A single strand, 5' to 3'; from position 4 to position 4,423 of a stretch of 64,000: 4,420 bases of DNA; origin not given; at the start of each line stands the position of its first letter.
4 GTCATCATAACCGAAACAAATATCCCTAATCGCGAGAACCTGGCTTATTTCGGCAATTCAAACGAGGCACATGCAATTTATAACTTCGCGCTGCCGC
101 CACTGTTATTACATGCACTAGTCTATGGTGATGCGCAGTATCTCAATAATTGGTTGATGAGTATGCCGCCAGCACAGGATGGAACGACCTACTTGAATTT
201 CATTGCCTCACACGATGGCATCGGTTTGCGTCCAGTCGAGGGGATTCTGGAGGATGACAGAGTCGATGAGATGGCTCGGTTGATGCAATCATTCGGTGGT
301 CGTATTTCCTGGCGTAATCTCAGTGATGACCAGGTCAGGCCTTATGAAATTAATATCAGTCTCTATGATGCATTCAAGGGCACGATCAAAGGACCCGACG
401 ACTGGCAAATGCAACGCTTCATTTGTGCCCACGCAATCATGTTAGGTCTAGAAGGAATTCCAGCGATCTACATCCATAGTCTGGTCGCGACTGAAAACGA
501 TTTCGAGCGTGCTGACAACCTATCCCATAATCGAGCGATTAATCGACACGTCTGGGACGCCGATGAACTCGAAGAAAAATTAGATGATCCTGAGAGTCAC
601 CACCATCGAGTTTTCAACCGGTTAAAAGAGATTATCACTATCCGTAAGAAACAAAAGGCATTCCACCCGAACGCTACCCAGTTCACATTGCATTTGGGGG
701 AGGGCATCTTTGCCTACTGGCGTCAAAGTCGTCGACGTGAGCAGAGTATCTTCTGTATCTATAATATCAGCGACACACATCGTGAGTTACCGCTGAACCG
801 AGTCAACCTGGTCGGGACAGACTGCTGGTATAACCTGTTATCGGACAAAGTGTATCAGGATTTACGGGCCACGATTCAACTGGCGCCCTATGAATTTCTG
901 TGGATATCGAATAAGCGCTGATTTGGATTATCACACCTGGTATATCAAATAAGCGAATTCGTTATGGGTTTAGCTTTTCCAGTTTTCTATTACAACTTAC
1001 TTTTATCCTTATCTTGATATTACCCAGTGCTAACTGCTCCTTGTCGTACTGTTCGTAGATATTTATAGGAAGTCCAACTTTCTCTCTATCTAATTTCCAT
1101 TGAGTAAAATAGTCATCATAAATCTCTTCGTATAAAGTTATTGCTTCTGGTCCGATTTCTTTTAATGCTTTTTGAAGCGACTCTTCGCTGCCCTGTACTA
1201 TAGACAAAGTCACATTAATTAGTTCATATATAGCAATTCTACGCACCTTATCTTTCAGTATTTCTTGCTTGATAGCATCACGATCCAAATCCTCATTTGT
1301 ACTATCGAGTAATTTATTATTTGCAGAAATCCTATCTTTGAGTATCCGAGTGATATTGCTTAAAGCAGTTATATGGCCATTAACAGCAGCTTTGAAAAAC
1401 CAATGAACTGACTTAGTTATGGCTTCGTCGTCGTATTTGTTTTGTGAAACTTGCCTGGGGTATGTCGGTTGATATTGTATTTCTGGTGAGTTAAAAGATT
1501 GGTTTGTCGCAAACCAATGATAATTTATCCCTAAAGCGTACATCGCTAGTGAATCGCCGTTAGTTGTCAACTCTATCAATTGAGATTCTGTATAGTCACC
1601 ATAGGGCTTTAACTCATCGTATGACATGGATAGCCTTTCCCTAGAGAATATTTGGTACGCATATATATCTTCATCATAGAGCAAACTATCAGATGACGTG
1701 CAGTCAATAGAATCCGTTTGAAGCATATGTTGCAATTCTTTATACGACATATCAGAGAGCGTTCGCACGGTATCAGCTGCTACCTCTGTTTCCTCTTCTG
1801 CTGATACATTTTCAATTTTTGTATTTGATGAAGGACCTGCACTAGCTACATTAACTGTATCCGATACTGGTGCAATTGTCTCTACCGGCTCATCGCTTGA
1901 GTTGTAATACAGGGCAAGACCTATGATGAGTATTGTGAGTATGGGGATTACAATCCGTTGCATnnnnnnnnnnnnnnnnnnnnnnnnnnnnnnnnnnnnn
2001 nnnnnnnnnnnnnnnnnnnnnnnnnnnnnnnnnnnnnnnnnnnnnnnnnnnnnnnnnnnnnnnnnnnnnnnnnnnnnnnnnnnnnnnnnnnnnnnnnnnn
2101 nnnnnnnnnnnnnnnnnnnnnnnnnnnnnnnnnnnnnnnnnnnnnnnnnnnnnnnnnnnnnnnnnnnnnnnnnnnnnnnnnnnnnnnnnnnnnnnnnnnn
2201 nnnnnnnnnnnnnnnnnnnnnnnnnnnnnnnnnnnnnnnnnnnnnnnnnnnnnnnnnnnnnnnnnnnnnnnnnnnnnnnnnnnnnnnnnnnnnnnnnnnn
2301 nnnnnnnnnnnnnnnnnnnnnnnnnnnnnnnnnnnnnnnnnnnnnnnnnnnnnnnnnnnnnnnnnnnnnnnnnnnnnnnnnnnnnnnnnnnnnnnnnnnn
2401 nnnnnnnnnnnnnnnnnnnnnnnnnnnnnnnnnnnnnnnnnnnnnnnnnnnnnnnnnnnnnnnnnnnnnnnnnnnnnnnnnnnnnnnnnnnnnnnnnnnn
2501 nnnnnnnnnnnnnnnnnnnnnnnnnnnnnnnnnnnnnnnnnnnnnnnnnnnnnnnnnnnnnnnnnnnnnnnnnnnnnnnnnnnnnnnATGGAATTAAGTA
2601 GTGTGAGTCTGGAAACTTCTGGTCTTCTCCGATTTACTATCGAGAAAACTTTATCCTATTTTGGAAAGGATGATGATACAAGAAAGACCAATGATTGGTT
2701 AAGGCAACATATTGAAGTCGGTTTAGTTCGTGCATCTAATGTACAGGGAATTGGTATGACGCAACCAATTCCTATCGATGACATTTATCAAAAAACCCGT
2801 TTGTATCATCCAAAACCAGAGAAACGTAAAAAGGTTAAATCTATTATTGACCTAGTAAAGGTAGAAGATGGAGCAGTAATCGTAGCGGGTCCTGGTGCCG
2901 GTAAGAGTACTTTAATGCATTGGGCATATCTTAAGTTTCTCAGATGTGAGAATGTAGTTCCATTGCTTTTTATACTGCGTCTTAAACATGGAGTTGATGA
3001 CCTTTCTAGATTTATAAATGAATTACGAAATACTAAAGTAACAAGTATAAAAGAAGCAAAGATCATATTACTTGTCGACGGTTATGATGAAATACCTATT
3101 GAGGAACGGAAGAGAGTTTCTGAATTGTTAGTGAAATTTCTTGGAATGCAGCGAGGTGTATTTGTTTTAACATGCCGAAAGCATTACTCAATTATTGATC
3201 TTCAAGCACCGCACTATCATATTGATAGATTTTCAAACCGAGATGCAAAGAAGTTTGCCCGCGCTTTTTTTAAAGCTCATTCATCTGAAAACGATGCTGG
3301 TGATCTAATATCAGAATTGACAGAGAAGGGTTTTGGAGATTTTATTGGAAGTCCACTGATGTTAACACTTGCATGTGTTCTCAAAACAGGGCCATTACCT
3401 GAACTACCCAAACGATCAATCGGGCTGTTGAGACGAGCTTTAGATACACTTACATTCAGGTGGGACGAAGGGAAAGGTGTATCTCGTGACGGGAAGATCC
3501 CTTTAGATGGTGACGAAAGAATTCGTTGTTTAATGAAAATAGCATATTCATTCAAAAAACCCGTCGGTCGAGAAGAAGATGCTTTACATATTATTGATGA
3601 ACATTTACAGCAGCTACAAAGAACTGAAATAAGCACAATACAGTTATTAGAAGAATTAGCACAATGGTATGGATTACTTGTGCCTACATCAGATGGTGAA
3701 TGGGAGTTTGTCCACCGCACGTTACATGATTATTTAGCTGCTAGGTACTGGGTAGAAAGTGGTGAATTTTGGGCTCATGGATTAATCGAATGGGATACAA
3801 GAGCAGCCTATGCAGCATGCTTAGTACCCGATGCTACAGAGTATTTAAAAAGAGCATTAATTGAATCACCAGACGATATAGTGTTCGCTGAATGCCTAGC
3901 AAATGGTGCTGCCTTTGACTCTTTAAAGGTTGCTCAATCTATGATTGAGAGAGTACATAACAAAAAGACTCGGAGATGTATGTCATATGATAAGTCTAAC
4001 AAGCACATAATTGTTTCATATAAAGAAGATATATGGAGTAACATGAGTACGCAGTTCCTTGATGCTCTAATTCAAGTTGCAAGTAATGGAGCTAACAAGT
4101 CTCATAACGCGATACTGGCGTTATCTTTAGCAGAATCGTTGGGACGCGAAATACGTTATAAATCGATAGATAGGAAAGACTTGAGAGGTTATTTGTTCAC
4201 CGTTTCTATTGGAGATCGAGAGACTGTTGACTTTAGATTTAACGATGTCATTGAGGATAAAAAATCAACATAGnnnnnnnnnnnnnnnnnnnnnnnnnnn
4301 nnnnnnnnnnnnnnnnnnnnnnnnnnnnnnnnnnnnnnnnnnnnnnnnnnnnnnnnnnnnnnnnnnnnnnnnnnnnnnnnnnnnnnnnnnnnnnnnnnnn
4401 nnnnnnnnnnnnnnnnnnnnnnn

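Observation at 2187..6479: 31-bp direct repeats duplicate the 5' end of the phosphatase gene: the islet is an insertion that rebuilt its target gene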

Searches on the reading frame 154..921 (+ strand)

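Call 10: search_protein_families(library=pfam, proteins=[window:154-921:+], max_evalue=0.1)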
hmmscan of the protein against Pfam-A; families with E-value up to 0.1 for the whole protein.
window:154-921:+ (255 aa): 4 families
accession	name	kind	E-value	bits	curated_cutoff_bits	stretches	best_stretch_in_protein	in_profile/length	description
PF16657.11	Malt_amylase_C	-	1.8e-05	25.2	27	1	183-250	11-75/75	Maltogenic Amylase, C-terminal domain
PF22582.2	Amylosucrase_C-like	-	0.013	16.4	27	1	199-251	23-75/76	Amylosucrase, C-terminal domain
PF10438.15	Cyc-maltodext_C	-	0.018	15.6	22.2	1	183-247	8-71/76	Cyclo-malto-dextrinase C-terminal domain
PF22016.2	DUF6933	-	0.088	13.1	27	0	88-173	68-155/157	Domain of unknown function (DUF6933)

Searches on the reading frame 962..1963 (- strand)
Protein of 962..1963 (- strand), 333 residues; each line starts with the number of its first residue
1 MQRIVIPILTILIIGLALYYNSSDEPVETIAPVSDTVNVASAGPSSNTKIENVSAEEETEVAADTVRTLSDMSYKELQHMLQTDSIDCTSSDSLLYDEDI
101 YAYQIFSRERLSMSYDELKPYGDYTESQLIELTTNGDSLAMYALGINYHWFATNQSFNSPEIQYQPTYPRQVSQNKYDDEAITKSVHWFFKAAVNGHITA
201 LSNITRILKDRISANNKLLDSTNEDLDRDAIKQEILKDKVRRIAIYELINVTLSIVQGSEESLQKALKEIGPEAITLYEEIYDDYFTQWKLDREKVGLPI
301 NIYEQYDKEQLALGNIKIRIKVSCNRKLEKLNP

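Call 9: search_protein_families(library=ncbifam, proteins=[window:962-1963:-], max_evalue=0.1)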
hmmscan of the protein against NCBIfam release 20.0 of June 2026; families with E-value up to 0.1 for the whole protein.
window:962-1963:- (333 aa): 1 family
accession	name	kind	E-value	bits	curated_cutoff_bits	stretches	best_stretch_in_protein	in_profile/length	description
NF009967.0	PRK13430.1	equivalog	0.037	13.3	200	1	200-277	33-109/271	F0F1 ATP synthase subunit delta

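Call 10: search_protein_families(library=pfam, proteins=[window:962-1963:-], max_evalue=0.1)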
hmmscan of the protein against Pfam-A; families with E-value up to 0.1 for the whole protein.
window:962-1963:- (333 aa): 0 families

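Call 13: find_encoding_contigs(protein=window:962-1963:-, flank=10000, max_places=10)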
Protein window:962-1963:- (333 aa): 3 contigs read that carry it; 1 place shown.
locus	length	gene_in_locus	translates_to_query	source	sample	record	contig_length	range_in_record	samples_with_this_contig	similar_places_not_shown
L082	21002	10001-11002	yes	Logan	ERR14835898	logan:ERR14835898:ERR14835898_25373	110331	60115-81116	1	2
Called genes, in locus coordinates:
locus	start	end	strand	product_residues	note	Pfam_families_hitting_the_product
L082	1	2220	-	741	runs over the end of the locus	PF12262:Lipase_bact_N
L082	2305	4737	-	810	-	PF07715:Plug, PF00593:TonB_dep_Rec_b-barrel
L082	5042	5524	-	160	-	PF01451:LMWPc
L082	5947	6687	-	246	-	-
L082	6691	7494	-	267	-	-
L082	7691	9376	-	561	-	-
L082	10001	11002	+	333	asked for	-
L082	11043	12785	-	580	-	PF00128:Alpha-amylase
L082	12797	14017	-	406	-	-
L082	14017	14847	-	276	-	PF08282:Hydrolase_3, PF05116:S6PP (weak)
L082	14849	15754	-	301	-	-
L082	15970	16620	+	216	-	PF02190:LON_substr_bdg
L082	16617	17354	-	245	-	PF00117:GATase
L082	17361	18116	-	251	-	PF02348:CTP_transf_3, PF12804:NTP_transf_3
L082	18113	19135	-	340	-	PF02606:LpxK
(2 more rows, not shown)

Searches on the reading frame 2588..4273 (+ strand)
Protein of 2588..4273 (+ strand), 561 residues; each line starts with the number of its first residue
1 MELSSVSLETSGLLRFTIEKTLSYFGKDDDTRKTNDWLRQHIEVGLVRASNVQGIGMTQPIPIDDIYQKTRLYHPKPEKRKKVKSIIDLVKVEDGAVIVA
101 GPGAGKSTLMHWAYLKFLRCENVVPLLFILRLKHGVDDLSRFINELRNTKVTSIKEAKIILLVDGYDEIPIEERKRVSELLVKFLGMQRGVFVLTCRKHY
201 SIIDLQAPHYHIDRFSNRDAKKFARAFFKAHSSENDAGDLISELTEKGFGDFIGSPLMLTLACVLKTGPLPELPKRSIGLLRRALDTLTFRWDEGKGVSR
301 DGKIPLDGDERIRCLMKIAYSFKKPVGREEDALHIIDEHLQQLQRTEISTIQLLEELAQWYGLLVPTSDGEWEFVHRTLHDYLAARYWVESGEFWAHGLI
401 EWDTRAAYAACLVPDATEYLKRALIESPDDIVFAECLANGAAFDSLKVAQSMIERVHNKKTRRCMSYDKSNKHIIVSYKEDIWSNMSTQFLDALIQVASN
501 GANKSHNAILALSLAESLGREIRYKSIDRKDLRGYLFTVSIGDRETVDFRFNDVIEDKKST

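Call 8: search_protein_families(library=padloc, proteins=[window:2588-4273:+], max_evalue=0.1)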
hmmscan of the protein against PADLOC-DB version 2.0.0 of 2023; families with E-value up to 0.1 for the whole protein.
window:2588-4273:+ (561 aa): 1 family
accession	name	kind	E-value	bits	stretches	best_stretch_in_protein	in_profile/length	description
PDLC00726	Effector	-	0.019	12.4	1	125-168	181-223/258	4TM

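Call 9: search_protein_families(library=ncbifam, proteins=[window:2588-4273:+], max_evalue=0.1)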
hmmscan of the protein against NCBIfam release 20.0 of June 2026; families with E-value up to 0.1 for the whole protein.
window:2588-4273:+ (561 aa): 2 families
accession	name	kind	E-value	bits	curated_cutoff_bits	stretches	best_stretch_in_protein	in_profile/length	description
NF058535.1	antiphage_EruA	equivalog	8.1e-10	37.5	1000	1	144-261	56-180/1318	NACHT domain-containing antiphage protein EruA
NF053861.1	DS8_antiphage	equivalog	0.00016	19.5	790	1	78-208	350-492/994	anti-phage protein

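Call 10: search_protein_families(library=pfam, proteins=[window:2588-4273:+], max_evalue=0.1)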
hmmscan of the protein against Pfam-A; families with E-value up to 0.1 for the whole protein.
window:2588-4273:+ (561 aa): 3 families
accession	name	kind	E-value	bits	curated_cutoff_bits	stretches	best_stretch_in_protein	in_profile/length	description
PF05729.18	NACHT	-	0.00022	21.6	26.7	1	102-230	9-166/167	NACHT domain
PF20720.3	nSTAND3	-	0.0082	16.3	27.2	1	82-199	6-113/155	Novel STAND NTPase 3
PF24883.2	NPHP3_N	-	0.015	15.9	24.8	0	143-187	109-152/164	Nephrocystin 3, N-terminal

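Call 29: find_related_loci(query=window:2588-4273:+, collection=viral_contigs, flank=8000)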
Query window:2588-4273:+ (561 aa) in viral_contigs; peptide patterns used: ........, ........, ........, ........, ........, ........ (x = any residue, [..] = any of these).
2 stretches matched a pattern, but none encodes a relative of the query by tblastn (E <= 1e-3).
